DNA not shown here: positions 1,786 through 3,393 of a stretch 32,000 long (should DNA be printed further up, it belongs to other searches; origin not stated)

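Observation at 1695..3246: ThiC-family gene is controlled by a cobalamin riboswitch rather than a TPP riboswitch, so it is probably 5-hydroxybenzimidazole synthase (BzaF-type), not ThiC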

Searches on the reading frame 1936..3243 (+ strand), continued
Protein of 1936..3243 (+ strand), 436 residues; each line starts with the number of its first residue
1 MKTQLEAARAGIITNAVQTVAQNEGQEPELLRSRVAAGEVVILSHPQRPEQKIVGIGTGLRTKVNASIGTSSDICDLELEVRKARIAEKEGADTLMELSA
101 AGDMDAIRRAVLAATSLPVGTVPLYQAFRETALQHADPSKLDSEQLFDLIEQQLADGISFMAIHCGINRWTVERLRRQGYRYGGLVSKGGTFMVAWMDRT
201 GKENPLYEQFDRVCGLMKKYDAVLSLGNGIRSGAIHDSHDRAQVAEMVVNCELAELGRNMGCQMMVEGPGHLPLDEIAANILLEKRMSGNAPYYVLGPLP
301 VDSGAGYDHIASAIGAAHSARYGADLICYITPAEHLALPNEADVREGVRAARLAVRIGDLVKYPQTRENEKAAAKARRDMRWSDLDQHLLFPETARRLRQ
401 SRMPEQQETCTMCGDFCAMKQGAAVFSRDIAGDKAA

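Call 45: find_encoding_contigs(protein=P0049, flank=10000, max_places=1)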
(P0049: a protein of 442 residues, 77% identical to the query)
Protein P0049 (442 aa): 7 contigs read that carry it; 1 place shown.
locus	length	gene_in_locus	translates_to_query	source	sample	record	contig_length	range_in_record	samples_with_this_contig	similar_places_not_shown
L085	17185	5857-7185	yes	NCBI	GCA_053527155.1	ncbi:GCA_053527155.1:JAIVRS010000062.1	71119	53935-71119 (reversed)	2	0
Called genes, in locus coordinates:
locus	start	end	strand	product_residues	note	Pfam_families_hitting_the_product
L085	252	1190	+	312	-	PF01381:HTH_3, PF12844:HTH_19, PF13443:HTH_26 (weak), PF13560:HTH_31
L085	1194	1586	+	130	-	-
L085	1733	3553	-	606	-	PF06480:FtsH_ext, PF06068:TIP49 (weak), PF00004:AAA, PF17862:AAA_lid_3, PF01434:Peptidase_M41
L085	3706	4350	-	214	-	-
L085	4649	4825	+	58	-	-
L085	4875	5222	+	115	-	-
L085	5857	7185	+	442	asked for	PF01964:ThiC_Rad_SAM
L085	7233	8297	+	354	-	PF02277:DBI_PRT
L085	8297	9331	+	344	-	PF08100:Dimerisation, PF00891:Methyltransf_2, PF13489:Methyltransf_23 (weak), PF08242:Methyltransf_12 (weak)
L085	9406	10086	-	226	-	PF01725:Ham1p_like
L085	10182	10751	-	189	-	PF02677:QueH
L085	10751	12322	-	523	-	PF13185:GAF_2, PF01590:GAF, PF00158:Sigma54_activat, PF14532:Sigma54_activ_2, PF07724:AAA_2, PF00004:AAA, PF07728:AAA_5, PF25601:AAA_lid_14, +3 more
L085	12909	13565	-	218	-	PF04301:BioG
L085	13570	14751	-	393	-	PF00155:Aminotran_1_2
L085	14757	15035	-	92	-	-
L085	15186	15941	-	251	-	PF01209:Ubie_methyltran, PF13847:Methyltransf_31, PF08241:Methyltransf_11, PF08242:Methyltransf_12 (weak), PF13649:Methyltransf_25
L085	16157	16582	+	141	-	PF03061:4HBT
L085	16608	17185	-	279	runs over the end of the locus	PF08668:HDOD, PF01966:HD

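Call 46: find_encoding_contigs(protein=P0011, flank=10000, max_places=1)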
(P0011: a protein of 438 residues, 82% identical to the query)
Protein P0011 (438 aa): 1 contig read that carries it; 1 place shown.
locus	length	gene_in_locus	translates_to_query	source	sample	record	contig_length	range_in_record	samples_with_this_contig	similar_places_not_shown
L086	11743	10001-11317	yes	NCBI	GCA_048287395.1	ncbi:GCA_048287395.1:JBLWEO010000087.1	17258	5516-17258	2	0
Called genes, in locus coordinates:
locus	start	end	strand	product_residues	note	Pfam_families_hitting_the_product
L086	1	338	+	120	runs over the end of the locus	PF02811:PHP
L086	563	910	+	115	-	-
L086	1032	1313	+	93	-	-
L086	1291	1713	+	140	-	PF01850:PIN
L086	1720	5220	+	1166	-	PF02811:PHP, PF07733:DNA_pol3_alpha, PF17657:DNA_pol3_finger, PF14579:HHH_6, PF01336:tRNA_anti-codon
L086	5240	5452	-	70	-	PF07927:HicA_toxin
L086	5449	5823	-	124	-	-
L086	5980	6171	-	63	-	-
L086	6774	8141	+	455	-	PF00072:Response_reg, PF00158:Sigma54_activat, PF14532:Sigma54_activ_2, PF00004:AAA (weak), PF07724:AAA_2 (faint), PF07728:AAA_5 (weak), PF25601:AAA_lid_14, PF02954:HTH_8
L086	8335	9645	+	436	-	PF00155:Aminotran_1_2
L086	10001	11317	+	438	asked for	PF01964:ThiC_Rad_SAM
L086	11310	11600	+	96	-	-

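Call 48: list_cluster_members(proteins=[P0121, P0122, P0124, P0125, P0126, P0127, P0128, P0129, P0134, P0142])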
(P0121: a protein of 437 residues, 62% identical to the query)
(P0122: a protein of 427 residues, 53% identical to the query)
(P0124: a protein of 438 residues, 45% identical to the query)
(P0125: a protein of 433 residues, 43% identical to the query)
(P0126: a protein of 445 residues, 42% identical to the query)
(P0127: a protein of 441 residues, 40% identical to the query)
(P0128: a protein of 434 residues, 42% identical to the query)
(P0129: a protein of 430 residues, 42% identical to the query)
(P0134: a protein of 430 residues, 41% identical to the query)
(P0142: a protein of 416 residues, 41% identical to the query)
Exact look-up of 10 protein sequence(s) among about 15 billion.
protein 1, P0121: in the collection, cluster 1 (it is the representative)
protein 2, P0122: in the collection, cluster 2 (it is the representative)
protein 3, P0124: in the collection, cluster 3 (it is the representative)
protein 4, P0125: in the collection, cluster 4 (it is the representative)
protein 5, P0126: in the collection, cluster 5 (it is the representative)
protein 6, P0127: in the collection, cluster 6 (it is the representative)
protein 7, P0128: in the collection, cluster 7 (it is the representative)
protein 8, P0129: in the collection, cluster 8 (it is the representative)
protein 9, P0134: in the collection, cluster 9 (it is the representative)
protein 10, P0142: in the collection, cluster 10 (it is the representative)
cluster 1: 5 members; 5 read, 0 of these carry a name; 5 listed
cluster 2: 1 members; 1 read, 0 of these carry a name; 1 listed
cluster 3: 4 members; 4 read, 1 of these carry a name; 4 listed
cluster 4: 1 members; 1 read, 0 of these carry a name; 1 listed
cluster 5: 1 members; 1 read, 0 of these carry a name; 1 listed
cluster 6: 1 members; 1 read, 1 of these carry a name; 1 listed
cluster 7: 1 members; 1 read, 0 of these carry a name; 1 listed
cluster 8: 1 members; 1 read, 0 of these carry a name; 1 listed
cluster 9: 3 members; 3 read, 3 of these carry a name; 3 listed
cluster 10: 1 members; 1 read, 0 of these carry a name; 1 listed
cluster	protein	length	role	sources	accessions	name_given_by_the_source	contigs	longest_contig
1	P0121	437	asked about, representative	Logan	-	-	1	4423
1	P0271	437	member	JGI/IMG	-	-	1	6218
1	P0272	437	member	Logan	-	-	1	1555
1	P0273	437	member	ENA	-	-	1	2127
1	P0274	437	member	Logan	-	-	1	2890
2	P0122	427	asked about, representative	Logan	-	-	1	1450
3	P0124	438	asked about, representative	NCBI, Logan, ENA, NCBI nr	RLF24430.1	MAG: phosphomethylpyrimidine synthase [Thermoprotei archaeon]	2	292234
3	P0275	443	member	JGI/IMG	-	-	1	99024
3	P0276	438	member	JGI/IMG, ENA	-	-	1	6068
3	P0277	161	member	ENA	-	-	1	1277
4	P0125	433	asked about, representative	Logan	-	-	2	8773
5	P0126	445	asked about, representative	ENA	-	-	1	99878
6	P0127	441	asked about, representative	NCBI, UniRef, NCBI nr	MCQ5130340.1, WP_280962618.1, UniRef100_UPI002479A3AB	phosphomethylpyrimidine synthase ThiC [Butyricicoccus faecihominis] | phosphomethylpyrimidine synthase ThiC n=1 Tax=Butyricicoccus faecihominis TaxID=1712515 ...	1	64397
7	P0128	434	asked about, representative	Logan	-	-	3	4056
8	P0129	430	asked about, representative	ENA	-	-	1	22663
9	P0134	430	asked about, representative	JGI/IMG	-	phosphomethylpyrimidine synthase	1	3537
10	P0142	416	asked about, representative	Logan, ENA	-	-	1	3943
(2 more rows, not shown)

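Call 49: find_homologous_proteins(query=L069:1001-2326:+, max_evalue=1e-30)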
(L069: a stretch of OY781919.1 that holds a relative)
Query L069:1001-2326:+ (442 aa): 8000 proteins with E <= 1e-30 among 8000 candidates; the best 120 are listed.
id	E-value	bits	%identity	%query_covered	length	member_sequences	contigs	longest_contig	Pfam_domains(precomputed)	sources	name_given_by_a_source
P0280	1.6e-294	994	99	100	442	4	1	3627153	PF01964.25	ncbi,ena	-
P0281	1.2e-265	899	88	100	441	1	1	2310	PF01964.25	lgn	-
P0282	3.6e-262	888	87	99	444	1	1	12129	PF01964.25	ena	-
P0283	7.1e-259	877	86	99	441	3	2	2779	PF01964.25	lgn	-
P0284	3.5e-258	875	86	99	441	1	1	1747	PF01964.25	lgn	-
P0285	6.2e-258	874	87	99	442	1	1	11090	PF01964.25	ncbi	-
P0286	6.4e-258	874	86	99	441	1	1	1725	PF01964.25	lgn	-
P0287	2.0e-257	872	86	99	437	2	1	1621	PF01964.25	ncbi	-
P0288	2.5e-257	872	86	99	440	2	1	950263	PF01964.25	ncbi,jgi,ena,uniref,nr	ncbi:phosphomethylpyrimidine synthase ThiC [Desulfopila inferna]|uniref:phosphomethylpyrimidine synt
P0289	9.0e-257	870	86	99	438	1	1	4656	PF01964.25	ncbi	-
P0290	1.5e-256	869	87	99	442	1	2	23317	PF01964.25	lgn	-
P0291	3.1e-256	868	86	99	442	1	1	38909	PF01964.25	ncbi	-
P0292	9.4e-256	867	86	99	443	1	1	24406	PF01964.25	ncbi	-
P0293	3.0e-255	865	86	99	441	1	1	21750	PF01964.25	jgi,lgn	jgi:phosphomethylpyrimidine synthase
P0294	5.4e-255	864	86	99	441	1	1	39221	PF01964.25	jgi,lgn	jgi:phosphomethylpyrimidine synthase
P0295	4.7e-254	861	86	99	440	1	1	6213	PF01964.25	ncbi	-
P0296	3.8e-253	858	87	99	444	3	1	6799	PF01964.25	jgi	jgi:phosphomethylpyrimidine synthase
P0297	7.8e-253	857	85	99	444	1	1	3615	PF01964.25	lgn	-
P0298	1.4e-252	856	85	99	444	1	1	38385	PF01964.25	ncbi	-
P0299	1.9e-252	856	85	99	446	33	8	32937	PF01964.25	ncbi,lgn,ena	-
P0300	3.0e-252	855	83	99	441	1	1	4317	PF01964.25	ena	-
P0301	4.6e-252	855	85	99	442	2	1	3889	PF01964.25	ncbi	-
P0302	9.2e-252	854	86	99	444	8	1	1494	PF01964.25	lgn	-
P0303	5.6e-251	851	84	99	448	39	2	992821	PF01964.25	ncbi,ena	-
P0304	1.8e-250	849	84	100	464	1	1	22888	PF01964.25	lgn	-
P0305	1.1e-249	847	84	99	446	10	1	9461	PF01964.25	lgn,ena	-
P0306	3.6e-249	845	84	99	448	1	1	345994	PF01964.25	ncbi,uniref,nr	ncbi:phosphomethylpyrimidine synthase ThiC [Desulfopila sp. IMCC35006]|uniref:phosphomethylpyrimidin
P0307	5.0e-249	845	84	99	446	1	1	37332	PF01964.25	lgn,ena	-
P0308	5.4e-249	844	84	99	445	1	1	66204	PF01964.25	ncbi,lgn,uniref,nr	ncbi:phosphomethylpyrimidine synthase ThiC [Desulforhopalus singaporensis]|uniref:Phosphomethylpyrim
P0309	5.7e-249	844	84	99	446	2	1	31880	PF01964.25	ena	-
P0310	8.8e-249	844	84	99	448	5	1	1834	PF01964.25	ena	-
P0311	1.0e-248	844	84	99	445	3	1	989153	PF01964.25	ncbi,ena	-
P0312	1.2e-248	843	82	99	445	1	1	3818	PF01964.25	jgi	jgi:5-hydroxybenzimidazole synthase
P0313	1.2e-248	843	82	99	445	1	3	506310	PF01964.25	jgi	jgi:5-hydroxybenzimidazole synthase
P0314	2.0e-248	843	83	100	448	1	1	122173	PF01964.25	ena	-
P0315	2.1e-248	843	84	99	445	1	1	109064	PF01964.25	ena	-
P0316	2.2e-248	842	84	99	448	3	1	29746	PF01964.25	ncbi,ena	-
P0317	3.2e-248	842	82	99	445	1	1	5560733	PF01964.25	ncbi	-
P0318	3.8e-248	842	85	99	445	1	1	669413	PF01964.25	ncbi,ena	-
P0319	4.5e-248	841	84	99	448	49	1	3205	PF01964.25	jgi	jgi:phosphomethylpyrimidine synthase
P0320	5.5e-248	841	85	98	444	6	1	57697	PF01964.25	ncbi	ncbi:MAG: phosphomethylpyrimidine synthase ThiC [Pseudomonadota bacterium]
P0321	6.4e-248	841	84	98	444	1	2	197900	PF01964.25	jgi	jgi:5-hydroxybenzimidazole synthase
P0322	8.6e-248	840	84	99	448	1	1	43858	PF01964.25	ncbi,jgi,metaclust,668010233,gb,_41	metaclust:\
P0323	9.4e-248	840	82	100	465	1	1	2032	PF01964.25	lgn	-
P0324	1.2e-247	840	82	99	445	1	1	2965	PF01964.25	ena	-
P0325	2.6e-247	839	83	99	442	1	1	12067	PF01964.25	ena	-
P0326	3.2e-247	839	84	99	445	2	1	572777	PF01964.25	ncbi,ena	-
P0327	3.9e-247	838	83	99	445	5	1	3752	PF01964.25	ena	-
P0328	6.1e-247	838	83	99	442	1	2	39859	PF01964.25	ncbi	-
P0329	7.6e-247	837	84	98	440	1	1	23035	PF01964.25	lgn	-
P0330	1.3e-246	837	84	98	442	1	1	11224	PF01964.25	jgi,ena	-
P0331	1.3e-246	837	83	99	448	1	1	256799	PF01964.25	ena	-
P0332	1.3e-246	837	83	99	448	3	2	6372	PF01964.25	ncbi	-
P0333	1.4e-246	836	81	100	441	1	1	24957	PF01964.25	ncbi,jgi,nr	ncbi:MAG: phosphomethylpyrimidine synthase ThiC [Desulfopila sp.]|jgi:phosphomethylpyrimidine syntha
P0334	1.7e-246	836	83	99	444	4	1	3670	PF01964.25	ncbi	-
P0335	1.8e-246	836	84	98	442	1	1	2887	PF01964.25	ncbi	-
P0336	2.7e-246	836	82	99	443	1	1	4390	PF01964.25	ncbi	-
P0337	2.8e-246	836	83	99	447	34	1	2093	PF01964.25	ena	-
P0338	3.3e-246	835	84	99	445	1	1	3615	PF01964.25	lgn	-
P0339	3.4e-246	835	83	99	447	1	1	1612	PF01964.25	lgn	-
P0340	3.4e-246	835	84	98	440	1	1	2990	PF01964.25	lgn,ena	-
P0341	4.4e-246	835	84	98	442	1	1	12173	PF01964.25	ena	-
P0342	4.5e-246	835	84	98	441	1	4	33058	PF01964.25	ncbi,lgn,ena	-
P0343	4.6e-246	835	82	100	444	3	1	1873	PF01964.25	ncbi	ncbi:MAG: phosphomethylpyrimidine synthase ThiC [Desulfopila sp.]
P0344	5.3e-246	835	84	98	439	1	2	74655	PF01964.25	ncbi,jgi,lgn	-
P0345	6.1e-246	834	83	98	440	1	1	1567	PF01964.25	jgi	-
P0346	6.3e-246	834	82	99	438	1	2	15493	PF01964.25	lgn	-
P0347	1.0e-245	834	83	98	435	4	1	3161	PF01964.25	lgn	-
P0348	1.1e-245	834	82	99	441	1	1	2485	PF01964.25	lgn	-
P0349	1.2e-245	833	84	99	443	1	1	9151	PF01964.25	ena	-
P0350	1.8e-245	833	82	99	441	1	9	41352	PF01964.25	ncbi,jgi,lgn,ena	-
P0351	1.9e-245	833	81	100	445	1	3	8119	PF01964.25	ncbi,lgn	-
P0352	2.0e-245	833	83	99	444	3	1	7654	PF01964.25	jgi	-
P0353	2.2e-245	833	82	98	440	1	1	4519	PF01964.25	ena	-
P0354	2.5e-245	832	83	98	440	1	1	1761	PF01964.25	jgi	-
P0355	2.7e-245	832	82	99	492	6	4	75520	PF01964.25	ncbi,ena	-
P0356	3.2e-245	832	83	99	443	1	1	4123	PF01964.25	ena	-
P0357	3.3e-245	832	83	98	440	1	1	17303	PF01964.25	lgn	-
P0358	3.3e-245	832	82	99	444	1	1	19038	PF01964.25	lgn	-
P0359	3.4e-245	832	81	100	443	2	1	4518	PF01964.25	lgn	-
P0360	8.9e-245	831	84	98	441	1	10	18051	PF01964.25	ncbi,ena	-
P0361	9.3e-245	830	84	98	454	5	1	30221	PF01964.25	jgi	-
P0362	9.6e-245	830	82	100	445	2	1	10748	PF01964.25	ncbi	-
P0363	9.9e-245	830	82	99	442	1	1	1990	PF01964.25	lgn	-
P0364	1.1e-244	830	84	98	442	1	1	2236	PF01964.25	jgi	jgi:phosphomethylpyrimidine synthase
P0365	1.4e-244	830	82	99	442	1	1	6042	PF01964.25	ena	-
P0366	1.5e-244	830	83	98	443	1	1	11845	PF01964.25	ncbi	-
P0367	1.5e-244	830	84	97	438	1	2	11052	PF01964.25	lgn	-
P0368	1.5e-244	830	82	100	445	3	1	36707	PF01964.25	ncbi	-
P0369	1.7e-244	830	83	98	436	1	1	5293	PF01964.25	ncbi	-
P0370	1.9e-244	830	83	98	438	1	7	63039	PF01964.25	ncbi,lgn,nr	ncbi:MAG: phosphomethylpyrimidine synthase ThiC [Desulfobulbaceae bacterium]|nr:phosphomethylpyrimid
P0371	2.0e-244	829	83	99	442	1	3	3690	PF01964.25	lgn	-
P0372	2.0e-244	829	82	100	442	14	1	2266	PF01964.25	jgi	-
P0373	2.6e-244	829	81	99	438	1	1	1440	PF01964.25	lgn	-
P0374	2.7e-244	829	83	98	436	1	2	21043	PF01964.25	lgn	-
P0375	2.8e-244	829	83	99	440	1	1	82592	PF01964.25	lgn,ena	-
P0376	3.0e-244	829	82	99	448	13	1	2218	PF01964.25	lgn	-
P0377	5.0e-244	828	83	98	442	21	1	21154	PF01964.25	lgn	-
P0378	6.2e-244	828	83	99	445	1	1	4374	PF01964.25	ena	-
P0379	7.3e-244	828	83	98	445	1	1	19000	PF01964.25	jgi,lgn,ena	-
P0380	7.5e-244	828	82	99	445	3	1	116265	PF01964.25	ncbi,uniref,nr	ncbi:phosphomethylpyrimidine synthase ThiC [Desulforhopalus sp. IMCC35007]|uniref:phosphomethylpyrim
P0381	8.5e-244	827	82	99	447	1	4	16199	PF01964.25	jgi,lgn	jgi:phosphomethylpyrimidine synthase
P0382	9.1e-244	827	82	99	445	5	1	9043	PF01964.25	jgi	jgi:phosphomethylpyrimidine synthase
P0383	9.6e-244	827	82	99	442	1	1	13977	PF01964.25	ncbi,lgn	-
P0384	1.0e-243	827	82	100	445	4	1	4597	PF01964.25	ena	-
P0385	1.1e-243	827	84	98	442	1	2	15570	PF01964.25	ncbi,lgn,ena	-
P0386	1.2e-243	827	81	100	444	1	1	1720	PF01964.25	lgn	-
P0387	1.4e-243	827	82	99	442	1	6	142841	PF01964.25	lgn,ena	-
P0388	1.7e-243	826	81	100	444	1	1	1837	PF01964.25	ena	-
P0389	1.8e-243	826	82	98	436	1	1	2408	PF01964.25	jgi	-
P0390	1.9e-243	826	83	98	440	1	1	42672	PF01964.25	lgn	-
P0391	2.2e-243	826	83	98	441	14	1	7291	PF01964.25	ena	-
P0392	2.2e-243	826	82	99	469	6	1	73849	PF01964.25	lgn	-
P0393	2.8e-243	826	82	100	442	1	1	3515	PF01964.25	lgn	-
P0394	4.0e-243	825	83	99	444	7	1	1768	PF01964.25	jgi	jgi:phosphomethylpyrimidine synthase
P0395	4.3e-243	825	82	98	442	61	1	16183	PF01964.25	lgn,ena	-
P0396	5.3e-243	825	83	98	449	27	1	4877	PF01964.25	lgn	-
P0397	5.6e-243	825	82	100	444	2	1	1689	PF01964.25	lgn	-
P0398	5.8e-243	825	82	100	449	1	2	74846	PF01964.25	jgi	jgi:phosphomethylpyrimidine synthase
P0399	6.1e-243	825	82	99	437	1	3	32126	PF01964.25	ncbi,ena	-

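Call 59: search_protein_families(library=ncbifam, proteins=[L085:8297-9331:+, L085:7233-8297:+], max_evalue=0.00001)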
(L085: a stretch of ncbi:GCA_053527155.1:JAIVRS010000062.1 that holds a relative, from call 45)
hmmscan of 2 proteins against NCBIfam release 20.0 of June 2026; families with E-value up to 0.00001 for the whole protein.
L085:8297-9331:+ (344 aa): 1 family
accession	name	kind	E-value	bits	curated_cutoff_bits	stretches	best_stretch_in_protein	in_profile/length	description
NF053543.1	FlxJ_fam_MTase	equivalog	7.6e-06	25.1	560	0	166-284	179-292/352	FlxJ family methyltransferase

L085:7233-8297:+ (354 aa): 2 families
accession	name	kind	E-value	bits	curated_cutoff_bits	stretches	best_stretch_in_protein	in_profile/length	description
TIGR03160.1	cobT_DBIPRT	equivalog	1.1e-129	432.5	319.3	1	15-348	2-334/334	nicotinate-nucleotide--dimethylbenzimidazole phosphoribosyltransferase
NF000996.0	PRK00105.1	subfamily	3.3e-129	431.1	306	1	2-350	2-348/350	nicotinate-nucleotide--dimethylbenzimidazole phosphoribosyltransferase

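Call 69: find_encoding_contigs(protein=P0021, flank=10000, max_places=1)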
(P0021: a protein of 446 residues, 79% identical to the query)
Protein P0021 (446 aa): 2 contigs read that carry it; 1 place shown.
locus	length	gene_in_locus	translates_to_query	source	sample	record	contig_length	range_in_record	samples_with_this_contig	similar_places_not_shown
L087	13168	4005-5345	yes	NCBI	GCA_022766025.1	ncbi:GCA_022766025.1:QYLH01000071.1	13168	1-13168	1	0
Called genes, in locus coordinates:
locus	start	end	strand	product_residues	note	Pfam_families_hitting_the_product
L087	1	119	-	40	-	PF02421:FeoB_N (weak), PF01926:MMR_HSR1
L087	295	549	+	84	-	-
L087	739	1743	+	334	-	PF00044:Gp_dh_N, PF02800:Gp_dh_C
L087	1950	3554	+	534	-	PF00989:PAS (faint), PF08448:PAS_4 (faint), PF13426:PAS_9, PF00512:HisKA, PF02518:HATPase_c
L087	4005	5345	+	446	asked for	PF01964:ThiC_Rad_SAM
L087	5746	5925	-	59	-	-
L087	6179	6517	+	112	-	-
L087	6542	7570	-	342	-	PF08269:dCache_2, PF17200:sCache_2, PF17201:Cache_3-Cache_2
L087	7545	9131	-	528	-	PF00512:HisKA (weak), PF02518:HATPase_c, PF00072:Response_reg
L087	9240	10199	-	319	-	-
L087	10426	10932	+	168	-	PF01327:Pep_deformylase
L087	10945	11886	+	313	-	PF00551:Formyl_trans_N, PF02911:Formyl_trans_C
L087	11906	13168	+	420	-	PF01969:Ni_insertion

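Call 70: find_encoding_contigs(protein=P0005, flank=10000, max_places=1)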
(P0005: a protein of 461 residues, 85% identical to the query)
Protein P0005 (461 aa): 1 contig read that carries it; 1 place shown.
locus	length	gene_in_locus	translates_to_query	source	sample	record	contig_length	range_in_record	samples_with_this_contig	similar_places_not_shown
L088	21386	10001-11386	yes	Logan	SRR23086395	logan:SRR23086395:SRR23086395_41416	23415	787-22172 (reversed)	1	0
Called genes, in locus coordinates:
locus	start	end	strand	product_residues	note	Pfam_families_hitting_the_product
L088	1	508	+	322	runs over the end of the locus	PF00579:tRNA-synt_1b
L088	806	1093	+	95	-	PF09107:WHD_3rd_SelB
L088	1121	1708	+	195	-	PF09719:C_GCAxxG_C_C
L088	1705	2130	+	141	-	PF27284:Aq_678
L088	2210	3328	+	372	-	PF01702:TGT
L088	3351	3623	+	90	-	-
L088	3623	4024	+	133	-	PF01850:PIN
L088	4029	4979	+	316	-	PF00480:ROK, PF02685:Glucokinase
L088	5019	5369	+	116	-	PF02699:YajC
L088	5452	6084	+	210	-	-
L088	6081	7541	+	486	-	PF01425:Amidase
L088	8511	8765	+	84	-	PF04014:MazE_antitoxin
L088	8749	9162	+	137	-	PF01850:PIN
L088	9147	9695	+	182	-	-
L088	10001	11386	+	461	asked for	PF01964:ThiC_Rad_SAM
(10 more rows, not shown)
